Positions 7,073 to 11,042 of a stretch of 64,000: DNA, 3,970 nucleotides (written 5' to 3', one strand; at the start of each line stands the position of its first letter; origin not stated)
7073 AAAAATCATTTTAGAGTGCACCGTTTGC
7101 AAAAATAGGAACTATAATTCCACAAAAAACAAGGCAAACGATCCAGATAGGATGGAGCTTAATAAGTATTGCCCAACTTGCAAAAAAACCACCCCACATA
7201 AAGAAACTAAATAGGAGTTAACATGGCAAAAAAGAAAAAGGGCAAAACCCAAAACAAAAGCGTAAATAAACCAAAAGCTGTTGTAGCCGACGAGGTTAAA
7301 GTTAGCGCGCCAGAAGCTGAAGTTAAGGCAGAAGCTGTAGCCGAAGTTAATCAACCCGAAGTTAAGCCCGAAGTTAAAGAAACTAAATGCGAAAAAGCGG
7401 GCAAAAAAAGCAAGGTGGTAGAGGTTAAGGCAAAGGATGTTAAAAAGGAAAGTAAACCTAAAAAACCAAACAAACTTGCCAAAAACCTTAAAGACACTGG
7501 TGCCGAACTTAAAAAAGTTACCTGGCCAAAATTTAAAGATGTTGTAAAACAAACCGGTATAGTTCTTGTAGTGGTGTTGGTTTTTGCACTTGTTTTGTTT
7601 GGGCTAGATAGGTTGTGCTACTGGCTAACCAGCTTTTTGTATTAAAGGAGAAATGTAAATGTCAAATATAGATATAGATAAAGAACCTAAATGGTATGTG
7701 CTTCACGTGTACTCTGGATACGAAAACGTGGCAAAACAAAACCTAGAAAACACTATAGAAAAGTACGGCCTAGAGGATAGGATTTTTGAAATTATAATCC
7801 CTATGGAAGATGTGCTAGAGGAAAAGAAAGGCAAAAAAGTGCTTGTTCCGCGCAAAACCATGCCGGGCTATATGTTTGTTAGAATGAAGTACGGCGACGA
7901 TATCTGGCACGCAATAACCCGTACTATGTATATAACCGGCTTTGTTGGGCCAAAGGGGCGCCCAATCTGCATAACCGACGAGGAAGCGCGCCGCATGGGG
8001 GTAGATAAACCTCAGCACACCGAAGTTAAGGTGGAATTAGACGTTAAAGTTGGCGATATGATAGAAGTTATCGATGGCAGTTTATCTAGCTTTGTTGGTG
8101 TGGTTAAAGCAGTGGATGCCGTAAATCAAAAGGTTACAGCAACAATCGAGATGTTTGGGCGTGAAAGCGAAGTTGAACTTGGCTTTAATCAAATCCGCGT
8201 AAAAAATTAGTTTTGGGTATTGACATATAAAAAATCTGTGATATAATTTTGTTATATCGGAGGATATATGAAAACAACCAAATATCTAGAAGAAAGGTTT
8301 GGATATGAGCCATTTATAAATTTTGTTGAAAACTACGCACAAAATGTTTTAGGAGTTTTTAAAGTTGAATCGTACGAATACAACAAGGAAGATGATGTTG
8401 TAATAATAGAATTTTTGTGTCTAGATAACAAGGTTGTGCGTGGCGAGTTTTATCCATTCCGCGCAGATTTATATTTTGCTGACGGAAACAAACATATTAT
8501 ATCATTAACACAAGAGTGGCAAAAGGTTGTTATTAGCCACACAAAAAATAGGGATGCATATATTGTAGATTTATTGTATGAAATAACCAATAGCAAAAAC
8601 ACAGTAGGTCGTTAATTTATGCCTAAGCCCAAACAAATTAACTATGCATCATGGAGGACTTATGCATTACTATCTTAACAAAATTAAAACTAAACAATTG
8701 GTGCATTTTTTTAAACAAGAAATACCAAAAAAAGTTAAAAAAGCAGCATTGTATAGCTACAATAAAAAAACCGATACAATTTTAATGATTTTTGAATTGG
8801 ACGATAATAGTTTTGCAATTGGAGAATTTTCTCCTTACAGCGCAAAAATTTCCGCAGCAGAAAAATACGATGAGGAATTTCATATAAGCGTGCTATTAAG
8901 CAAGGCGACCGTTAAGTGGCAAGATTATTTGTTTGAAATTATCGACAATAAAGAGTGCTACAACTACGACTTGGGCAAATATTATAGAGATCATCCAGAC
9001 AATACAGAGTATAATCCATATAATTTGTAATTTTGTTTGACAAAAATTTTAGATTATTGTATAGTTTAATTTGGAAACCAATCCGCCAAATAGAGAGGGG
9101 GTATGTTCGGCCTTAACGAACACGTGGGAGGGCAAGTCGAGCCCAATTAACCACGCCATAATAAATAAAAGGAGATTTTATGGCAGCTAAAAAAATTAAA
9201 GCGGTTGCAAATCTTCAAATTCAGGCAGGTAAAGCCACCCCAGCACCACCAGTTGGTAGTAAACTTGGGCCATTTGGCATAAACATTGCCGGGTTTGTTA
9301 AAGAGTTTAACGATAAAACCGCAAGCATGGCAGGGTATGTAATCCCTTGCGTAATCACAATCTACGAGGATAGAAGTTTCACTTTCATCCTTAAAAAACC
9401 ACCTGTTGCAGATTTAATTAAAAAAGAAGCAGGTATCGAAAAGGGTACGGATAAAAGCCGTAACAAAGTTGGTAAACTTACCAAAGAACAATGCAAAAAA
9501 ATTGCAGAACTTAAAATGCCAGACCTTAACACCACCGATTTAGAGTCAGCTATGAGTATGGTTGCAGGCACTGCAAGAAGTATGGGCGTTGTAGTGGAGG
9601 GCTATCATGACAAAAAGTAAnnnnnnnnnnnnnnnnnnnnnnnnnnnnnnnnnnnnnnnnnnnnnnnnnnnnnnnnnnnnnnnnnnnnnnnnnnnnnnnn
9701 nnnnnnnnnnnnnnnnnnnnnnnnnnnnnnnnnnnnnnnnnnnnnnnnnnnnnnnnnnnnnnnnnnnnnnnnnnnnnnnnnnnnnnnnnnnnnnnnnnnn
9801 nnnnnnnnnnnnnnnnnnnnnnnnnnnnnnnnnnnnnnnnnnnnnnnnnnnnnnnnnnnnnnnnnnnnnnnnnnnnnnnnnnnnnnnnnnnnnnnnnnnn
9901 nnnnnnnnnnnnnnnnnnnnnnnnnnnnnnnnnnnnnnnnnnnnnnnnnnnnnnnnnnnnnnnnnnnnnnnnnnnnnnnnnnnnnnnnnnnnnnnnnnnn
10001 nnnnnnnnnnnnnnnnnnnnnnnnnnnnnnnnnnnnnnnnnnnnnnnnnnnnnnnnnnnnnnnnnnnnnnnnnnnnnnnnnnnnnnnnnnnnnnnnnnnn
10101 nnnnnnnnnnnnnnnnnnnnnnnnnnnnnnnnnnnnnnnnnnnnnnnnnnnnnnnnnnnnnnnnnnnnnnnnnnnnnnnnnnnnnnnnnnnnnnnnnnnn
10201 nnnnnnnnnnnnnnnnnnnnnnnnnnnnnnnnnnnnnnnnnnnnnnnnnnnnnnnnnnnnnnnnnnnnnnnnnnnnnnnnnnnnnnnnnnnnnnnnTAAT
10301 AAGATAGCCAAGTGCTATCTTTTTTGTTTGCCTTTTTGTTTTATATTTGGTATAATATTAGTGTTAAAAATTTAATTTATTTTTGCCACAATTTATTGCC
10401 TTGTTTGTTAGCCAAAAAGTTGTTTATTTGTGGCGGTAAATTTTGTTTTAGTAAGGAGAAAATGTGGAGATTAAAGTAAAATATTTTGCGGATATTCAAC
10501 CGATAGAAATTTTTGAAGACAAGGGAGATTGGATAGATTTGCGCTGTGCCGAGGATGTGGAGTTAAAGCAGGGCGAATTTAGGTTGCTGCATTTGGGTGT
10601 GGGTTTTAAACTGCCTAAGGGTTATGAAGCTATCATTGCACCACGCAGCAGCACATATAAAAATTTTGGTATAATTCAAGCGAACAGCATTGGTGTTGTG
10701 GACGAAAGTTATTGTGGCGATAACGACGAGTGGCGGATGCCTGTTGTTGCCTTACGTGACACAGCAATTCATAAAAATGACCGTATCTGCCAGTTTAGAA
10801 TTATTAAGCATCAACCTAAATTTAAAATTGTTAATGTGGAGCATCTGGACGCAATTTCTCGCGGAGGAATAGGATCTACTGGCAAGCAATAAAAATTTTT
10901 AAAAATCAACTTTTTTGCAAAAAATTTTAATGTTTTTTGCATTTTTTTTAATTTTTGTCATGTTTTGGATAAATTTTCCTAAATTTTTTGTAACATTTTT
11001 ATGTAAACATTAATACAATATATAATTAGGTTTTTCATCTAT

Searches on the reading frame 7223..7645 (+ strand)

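Call 23: search_protein_families(library=pfam, proteins=[window:7223-7645:+])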
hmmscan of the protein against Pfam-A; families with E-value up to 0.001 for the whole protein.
window:7223-7645:+ (140 aa): 1 family
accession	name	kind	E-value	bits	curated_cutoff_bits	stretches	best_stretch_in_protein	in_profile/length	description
PF00584.25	SecE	-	1.3e-15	57.5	22.7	1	89-139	4-54/55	SecE/Sec61-gamma subunits of protein translocation complex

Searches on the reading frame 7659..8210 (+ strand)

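Call 23: search_protein_families(library=pfam, proteins=[window:7659-8210:+])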
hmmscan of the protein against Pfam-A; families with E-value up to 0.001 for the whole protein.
window:7659-8210:+ (183 aa): 1 family
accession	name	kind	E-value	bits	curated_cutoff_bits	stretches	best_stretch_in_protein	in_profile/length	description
PF02357.24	NusG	-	5.5e-26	91.3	22.2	1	11-113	2-92/93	Transcription termination factor nusG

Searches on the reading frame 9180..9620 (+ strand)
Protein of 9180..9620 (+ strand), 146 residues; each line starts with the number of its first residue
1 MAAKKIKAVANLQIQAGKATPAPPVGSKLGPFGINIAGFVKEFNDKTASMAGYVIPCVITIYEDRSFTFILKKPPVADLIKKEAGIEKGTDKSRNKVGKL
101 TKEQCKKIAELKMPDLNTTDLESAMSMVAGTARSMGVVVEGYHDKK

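Call 23: search_protein_families(library=pfam, proteins=[window:9180-9620:+])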
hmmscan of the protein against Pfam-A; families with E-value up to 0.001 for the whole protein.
window:9180-9620:+ (146 aa): 2 families
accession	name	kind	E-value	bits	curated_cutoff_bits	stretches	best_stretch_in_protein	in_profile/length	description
PF00298.24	Ribosomal_L11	-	2.1e-26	92.6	21.4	1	72-139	1-69/69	Ribosomal protein L11, RNA binding domain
PF03946.19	Ribosomal_L11_N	-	4.4e-26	90.8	32.9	1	11-67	2-58/58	Ribosomal protein L11, N-terminal domain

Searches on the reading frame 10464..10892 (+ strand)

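Call 54: search_protein_families(library=pfam, proteins=[window:10464-10892:+])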
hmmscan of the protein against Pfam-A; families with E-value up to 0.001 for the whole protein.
window:10464-10892:+ (142 aa): 2 families
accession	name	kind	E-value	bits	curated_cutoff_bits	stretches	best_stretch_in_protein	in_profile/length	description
PF00692.24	dUTPase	-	6.4e-12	45.8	22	1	25-139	17-128/129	dUTPase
PF22769.1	DCD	-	1.9e-05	25.2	27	1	29-114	68-151/153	dCTP deaminase-like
